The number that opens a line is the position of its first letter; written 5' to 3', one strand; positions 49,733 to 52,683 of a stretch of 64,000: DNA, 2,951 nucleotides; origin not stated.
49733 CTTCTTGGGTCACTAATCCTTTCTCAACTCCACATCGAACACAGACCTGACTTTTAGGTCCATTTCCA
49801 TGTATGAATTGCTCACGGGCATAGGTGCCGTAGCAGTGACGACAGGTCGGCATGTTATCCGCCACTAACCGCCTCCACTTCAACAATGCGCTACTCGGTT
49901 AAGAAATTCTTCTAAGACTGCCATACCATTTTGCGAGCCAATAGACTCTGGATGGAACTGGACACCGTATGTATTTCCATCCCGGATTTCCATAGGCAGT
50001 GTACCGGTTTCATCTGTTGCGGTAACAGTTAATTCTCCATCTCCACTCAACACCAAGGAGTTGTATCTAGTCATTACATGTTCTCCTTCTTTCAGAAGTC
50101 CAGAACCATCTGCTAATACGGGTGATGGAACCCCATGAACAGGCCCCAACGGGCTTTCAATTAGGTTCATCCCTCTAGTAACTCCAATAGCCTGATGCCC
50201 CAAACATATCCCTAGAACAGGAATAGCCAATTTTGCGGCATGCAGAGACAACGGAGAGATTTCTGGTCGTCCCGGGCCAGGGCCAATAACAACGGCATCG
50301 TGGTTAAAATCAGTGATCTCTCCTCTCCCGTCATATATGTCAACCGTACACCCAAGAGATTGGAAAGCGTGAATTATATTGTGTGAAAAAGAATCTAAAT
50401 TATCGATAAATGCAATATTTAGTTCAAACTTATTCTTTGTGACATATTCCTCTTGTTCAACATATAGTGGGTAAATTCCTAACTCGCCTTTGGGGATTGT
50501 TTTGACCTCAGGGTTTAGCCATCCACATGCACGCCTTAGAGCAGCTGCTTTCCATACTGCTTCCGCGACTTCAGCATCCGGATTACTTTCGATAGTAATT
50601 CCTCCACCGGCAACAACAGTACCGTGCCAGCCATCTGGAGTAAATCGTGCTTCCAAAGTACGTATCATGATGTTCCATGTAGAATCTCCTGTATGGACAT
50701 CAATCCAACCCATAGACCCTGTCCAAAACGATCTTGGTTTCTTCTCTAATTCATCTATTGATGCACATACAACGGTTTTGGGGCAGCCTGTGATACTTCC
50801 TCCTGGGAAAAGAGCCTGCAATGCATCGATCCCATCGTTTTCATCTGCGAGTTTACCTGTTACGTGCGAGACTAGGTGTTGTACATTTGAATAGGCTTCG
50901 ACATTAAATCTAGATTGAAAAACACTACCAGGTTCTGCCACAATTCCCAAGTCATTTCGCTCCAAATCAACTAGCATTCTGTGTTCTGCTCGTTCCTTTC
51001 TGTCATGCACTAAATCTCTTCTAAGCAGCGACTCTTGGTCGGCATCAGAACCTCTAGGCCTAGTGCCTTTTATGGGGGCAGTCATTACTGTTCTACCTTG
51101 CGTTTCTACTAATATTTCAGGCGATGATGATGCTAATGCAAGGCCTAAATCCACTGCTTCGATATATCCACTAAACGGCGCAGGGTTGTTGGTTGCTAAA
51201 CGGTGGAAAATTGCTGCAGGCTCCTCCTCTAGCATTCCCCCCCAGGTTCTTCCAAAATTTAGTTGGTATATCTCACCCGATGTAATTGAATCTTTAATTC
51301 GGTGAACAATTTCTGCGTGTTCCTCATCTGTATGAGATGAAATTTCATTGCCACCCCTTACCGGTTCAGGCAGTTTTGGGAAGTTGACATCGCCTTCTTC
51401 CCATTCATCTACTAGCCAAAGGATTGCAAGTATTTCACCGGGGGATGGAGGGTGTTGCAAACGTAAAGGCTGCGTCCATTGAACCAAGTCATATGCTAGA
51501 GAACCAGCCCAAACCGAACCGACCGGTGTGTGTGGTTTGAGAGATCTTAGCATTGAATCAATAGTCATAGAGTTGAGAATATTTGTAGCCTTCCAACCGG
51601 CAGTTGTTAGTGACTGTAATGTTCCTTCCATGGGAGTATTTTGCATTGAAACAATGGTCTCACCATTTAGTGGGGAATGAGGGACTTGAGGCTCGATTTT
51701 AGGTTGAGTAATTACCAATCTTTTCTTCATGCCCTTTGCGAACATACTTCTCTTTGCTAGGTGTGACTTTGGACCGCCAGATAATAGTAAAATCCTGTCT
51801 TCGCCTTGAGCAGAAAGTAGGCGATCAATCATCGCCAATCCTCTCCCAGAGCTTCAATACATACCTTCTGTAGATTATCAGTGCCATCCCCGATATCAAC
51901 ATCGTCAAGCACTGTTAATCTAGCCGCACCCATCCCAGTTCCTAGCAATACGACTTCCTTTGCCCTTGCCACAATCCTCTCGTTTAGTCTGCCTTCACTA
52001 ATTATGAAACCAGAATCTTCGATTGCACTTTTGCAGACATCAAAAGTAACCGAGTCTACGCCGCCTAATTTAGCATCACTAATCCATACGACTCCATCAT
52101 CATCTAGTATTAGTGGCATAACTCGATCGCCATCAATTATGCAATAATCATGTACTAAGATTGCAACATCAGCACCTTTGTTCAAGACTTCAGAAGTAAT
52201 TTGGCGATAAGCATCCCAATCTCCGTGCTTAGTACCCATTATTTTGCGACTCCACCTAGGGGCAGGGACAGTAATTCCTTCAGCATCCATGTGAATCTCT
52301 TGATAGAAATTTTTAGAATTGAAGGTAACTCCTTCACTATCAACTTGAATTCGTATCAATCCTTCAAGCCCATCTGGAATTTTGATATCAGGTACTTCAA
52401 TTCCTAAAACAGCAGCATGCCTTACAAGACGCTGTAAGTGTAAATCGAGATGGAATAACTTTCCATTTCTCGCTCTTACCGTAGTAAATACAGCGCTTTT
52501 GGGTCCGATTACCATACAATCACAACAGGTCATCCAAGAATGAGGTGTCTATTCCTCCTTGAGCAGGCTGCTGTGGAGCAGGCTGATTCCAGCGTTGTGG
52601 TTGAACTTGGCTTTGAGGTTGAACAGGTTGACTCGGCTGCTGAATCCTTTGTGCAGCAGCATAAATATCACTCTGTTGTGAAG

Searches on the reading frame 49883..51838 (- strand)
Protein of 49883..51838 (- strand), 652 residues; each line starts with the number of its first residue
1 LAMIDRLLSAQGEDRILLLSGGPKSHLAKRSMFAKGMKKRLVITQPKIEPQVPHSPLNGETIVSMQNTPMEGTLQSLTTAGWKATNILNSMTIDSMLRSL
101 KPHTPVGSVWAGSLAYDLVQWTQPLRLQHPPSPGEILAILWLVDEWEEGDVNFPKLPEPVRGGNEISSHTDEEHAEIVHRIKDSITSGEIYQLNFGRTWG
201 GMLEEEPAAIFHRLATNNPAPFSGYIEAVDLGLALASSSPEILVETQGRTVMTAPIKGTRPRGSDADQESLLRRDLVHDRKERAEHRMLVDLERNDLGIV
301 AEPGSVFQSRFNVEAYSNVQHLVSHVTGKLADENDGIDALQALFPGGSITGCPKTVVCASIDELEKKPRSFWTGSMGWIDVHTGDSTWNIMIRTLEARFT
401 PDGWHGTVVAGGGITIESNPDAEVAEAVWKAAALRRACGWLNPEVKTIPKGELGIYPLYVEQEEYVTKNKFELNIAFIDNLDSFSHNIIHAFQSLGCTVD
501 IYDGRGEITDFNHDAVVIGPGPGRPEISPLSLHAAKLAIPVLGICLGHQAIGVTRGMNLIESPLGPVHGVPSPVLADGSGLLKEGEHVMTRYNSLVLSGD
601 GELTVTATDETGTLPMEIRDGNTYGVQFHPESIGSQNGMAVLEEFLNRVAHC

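Call 65: search_protein_families(library=pfam, proteins=[window:49883-51838:-], max_evalue=0.001)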
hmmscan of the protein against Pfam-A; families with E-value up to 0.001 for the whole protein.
window:49883-51838:- (652 aa): 3 families
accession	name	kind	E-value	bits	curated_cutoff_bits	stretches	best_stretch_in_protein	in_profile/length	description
PF00425.24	Chorismate_bind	-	6.6e-70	236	27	1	171-428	2-255/257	chorismate binding enzyme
PF00117.34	GATase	-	1.1e-32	113.7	22.8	1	477-647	2-188/190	Glutamine amidotransferase class-I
PF07722.19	Peptidase_C26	-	5.2e-05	23.6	20.5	0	529-561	96-128/219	Peptidase C26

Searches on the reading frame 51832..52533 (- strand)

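Call 66: search_protein_families(library=pfam, proteins=[window:51832-52533:-], max_evalue=0.001)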
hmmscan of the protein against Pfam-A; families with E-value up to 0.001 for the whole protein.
window:51832-52533:- (234 aa): 1 family
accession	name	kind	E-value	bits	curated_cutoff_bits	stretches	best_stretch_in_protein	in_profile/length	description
PF01063.24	Aminotran_4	-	1.3e-14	55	28.5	2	15-48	2-35/223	Amino-transferase class IV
